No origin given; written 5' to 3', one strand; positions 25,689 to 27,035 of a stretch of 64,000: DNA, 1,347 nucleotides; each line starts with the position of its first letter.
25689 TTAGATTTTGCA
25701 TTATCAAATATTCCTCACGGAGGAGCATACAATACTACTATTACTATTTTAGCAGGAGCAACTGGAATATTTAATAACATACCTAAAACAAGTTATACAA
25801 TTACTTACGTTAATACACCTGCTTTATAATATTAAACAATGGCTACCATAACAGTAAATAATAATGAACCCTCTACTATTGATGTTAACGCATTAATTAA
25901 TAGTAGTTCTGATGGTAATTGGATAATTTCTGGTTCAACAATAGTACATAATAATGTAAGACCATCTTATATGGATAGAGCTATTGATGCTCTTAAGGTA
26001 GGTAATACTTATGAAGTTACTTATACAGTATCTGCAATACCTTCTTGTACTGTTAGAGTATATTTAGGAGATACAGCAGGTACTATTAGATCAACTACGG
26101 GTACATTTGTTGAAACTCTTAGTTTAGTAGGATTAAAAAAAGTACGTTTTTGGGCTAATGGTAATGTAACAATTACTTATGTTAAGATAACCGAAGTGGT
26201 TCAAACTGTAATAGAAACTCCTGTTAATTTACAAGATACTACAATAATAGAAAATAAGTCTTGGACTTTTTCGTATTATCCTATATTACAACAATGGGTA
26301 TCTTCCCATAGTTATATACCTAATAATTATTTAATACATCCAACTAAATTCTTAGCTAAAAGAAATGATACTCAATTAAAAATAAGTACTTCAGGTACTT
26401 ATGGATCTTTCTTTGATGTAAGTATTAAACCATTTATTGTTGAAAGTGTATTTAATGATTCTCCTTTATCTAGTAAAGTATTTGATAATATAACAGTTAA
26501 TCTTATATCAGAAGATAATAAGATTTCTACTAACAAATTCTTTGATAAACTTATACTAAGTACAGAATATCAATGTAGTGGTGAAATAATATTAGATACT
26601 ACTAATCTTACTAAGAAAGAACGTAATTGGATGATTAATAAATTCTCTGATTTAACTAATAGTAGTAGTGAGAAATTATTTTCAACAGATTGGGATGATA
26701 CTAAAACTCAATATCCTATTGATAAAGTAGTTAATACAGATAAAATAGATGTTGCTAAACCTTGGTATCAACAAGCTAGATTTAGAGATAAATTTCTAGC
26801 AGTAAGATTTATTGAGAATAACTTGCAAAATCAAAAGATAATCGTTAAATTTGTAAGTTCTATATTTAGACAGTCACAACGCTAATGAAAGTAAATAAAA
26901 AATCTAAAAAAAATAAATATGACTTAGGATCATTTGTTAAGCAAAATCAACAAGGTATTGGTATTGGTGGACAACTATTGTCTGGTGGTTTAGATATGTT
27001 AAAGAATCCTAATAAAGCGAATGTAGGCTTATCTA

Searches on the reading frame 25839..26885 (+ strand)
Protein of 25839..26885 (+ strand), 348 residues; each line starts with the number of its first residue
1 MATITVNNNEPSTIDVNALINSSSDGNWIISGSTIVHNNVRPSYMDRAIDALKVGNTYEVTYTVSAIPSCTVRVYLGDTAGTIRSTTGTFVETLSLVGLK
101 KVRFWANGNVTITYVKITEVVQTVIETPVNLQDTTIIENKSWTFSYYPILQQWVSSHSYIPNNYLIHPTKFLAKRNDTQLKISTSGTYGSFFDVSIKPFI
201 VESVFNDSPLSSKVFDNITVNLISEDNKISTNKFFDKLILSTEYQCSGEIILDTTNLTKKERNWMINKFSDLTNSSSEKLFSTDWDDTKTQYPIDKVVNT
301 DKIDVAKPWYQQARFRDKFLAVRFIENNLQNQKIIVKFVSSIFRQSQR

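Call 10: search_protein_families(library=phrogs, proteins=[window:25839-26885:+], max_evalue=0.001)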
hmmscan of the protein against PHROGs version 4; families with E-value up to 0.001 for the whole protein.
window:25839-26885:+ (348 aa): 2 families
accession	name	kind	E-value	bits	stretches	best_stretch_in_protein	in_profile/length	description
phrog_15100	-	head and packaging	1.4e-24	86.5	1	9-339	1418-1774/1783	virion structural protein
phrog_37948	-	head and packaging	6.6e-05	21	1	128-222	2051-2150/2289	virion structural protein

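Call 27: search_protein_families(library=pfam, proteins=[window:25839-26885:+], max_evalue=0.01)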
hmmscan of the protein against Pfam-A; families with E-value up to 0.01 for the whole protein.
window:25839-26885:+ (348 aa): 1 family
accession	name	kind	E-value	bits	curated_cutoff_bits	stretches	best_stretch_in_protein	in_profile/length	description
PF25729.1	crAss_MUZ_C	-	2.1e-11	44.5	27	1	186-267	1-79/83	Crassvirus muzzle protein C-terminal domain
